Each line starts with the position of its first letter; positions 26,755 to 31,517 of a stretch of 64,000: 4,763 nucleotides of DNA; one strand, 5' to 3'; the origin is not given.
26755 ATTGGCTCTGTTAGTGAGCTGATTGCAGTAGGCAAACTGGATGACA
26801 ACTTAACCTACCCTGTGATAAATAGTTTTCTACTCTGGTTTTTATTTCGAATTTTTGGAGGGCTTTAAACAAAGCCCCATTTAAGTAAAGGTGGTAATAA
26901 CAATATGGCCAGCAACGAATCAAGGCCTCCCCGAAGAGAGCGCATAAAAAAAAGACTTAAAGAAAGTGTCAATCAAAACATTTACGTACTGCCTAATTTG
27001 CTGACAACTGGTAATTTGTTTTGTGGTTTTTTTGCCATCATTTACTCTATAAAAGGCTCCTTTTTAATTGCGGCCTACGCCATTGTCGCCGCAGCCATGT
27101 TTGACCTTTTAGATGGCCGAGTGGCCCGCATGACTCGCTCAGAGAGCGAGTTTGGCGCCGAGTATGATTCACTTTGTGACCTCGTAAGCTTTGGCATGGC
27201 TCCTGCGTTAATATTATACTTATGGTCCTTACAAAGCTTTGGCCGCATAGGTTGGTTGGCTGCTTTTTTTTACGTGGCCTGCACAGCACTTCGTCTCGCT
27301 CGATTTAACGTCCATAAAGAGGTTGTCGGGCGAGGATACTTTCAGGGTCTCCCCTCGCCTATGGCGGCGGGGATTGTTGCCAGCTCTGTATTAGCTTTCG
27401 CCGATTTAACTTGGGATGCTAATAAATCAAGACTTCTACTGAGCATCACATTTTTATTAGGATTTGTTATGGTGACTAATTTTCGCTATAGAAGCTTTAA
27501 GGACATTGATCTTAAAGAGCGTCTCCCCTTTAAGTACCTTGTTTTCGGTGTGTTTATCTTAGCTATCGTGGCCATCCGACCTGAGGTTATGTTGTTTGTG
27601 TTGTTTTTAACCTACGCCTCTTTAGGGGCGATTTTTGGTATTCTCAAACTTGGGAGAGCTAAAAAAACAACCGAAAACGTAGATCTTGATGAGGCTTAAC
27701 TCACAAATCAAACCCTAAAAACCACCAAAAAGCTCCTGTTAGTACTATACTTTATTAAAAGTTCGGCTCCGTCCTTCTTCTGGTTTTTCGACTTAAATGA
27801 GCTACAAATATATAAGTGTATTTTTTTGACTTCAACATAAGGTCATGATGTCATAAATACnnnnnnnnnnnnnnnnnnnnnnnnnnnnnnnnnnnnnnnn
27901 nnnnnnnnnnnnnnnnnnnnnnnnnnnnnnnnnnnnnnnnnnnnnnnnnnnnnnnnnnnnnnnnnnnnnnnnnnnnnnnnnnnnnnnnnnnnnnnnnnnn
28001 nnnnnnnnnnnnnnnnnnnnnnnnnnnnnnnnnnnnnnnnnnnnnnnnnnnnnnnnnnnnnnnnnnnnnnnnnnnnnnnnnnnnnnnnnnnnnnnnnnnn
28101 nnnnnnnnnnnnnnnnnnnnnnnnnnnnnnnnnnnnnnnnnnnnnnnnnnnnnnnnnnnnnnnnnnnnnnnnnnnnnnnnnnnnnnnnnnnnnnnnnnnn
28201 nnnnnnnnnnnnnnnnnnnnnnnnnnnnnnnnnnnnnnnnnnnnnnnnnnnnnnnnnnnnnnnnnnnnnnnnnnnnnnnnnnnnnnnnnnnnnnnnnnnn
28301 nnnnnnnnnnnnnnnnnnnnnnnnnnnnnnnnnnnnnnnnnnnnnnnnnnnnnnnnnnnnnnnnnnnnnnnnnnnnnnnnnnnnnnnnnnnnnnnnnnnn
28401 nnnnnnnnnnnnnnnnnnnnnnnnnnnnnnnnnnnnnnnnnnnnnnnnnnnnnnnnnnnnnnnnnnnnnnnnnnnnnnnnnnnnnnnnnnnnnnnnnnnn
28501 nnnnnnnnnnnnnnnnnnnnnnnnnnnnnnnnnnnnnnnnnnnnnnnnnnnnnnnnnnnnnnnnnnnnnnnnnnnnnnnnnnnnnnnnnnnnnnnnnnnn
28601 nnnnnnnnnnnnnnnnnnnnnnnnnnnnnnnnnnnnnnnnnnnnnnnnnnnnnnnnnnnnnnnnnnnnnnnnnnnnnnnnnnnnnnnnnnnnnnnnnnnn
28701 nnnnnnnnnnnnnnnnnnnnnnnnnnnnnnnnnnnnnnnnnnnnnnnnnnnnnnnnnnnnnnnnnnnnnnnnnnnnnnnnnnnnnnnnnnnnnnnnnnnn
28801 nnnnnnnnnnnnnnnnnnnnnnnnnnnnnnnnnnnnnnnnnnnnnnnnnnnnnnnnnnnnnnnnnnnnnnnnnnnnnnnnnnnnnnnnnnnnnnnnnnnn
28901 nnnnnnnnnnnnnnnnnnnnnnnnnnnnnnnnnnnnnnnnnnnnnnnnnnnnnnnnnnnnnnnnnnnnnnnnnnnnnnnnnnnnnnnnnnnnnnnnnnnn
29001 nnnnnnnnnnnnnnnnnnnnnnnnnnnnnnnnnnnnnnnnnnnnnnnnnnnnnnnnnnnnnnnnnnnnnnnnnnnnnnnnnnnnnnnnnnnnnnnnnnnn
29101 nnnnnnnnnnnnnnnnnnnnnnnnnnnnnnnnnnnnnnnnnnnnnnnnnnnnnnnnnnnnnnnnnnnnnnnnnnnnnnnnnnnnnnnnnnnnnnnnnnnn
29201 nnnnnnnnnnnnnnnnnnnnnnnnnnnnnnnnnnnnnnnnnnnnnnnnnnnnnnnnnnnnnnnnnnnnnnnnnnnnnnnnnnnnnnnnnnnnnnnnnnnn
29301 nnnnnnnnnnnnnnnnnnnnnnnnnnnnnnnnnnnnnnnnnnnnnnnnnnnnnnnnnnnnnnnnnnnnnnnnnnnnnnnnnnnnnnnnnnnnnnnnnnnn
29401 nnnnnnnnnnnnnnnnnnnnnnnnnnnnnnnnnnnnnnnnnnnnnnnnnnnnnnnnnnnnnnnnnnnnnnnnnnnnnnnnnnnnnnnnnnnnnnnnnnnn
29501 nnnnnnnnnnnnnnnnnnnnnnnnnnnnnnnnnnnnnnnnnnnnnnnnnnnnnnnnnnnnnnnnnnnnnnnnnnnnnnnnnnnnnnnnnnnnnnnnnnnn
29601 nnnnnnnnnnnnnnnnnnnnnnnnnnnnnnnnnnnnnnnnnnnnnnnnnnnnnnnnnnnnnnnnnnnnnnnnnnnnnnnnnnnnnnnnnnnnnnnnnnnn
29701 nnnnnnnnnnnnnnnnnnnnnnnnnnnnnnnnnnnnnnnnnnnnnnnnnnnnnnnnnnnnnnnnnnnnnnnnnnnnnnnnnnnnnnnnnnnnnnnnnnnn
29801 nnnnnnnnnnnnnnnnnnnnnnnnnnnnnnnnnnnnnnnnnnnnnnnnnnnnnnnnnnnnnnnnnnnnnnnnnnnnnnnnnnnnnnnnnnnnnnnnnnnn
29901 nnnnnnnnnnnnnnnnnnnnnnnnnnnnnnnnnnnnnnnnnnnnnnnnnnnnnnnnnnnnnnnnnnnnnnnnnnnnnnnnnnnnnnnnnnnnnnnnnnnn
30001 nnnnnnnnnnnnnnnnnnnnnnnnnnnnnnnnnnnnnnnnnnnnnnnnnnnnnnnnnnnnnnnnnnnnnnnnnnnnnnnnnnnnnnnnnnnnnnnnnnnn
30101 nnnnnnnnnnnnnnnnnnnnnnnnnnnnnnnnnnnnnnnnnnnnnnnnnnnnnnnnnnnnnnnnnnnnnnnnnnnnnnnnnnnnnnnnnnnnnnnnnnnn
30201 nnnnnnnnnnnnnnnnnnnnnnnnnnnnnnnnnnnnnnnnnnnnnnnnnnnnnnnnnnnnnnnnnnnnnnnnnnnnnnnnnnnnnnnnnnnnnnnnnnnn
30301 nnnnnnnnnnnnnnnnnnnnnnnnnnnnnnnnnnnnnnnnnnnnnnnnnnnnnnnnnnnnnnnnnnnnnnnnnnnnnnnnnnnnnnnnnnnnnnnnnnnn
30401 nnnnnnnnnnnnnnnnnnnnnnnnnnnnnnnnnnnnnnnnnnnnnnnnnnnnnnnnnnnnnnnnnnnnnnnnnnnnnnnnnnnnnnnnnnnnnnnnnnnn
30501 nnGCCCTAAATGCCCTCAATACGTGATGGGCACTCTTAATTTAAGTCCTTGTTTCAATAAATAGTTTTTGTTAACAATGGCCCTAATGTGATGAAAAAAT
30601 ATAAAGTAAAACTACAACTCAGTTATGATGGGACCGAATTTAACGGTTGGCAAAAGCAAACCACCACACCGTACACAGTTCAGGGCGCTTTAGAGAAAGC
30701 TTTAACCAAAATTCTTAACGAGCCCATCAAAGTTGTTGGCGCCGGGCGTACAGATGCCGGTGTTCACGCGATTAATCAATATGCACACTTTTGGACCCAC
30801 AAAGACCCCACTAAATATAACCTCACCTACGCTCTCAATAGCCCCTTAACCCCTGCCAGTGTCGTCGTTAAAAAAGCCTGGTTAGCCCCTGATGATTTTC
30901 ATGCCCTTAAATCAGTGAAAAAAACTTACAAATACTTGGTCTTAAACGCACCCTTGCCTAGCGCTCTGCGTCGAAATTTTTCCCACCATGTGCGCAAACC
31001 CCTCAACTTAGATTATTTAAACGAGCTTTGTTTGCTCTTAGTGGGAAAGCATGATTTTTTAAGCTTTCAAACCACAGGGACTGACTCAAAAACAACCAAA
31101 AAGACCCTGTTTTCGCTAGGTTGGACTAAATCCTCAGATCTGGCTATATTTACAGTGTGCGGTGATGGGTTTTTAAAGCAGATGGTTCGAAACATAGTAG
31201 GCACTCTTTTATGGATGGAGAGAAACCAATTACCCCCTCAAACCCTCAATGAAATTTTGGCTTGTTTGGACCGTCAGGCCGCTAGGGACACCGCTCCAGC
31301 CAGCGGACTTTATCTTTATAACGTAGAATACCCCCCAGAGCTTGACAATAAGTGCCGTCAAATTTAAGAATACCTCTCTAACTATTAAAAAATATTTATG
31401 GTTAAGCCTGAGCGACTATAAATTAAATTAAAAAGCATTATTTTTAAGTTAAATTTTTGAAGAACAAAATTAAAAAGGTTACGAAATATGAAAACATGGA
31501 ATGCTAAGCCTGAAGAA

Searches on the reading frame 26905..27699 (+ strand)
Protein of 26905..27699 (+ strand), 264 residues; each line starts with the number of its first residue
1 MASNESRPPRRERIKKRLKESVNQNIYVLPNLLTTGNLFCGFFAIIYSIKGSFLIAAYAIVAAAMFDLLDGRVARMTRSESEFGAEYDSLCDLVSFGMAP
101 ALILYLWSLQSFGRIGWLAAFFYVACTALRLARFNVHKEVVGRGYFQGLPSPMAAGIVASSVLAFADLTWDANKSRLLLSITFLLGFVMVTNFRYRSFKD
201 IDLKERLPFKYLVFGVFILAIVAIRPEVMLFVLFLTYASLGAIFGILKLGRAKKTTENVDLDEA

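Call 73: search_protein_families(library=pfam, proteins=[window:26905-27699:+], max_evalue=0.00001)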
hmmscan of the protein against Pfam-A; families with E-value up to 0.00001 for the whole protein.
window:26905-27699:+ (264 aa): 1 family
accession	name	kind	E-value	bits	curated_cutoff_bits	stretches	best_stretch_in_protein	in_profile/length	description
PF01066.26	CDP-OH_P_transf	-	9.5e-25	88.2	22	1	28-180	2-144/152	CDP-alcohol phosphatidyltransferase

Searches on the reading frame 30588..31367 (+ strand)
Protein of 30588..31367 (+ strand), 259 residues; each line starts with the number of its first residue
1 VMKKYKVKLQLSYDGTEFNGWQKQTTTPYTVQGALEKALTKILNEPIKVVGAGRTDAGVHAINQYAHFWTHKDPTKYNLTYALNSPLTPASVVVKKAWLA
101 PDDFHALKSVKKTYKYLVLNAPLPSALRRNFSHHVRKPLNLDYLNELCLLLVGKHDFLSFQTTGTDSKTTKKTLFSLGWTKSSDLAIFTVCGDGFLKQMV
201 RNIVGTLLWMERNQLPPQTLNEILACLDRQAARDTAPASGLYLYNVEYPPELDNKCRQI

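Call 73: search_protein_families(library=pfam, proteins=[window:30588-31367:+], max_evalue=0.00001)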
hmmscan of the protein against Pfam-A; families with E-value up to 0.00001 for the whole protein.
window:30588-31367:+ (259 aa): 1 family
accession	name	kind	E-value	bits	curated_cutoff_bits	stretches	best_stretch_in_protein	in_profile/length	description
PF01416.25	PseudoU_synth_1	-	4e-36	124.2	23.3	2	150-249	4-108/108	tRNA pseudouridine synthase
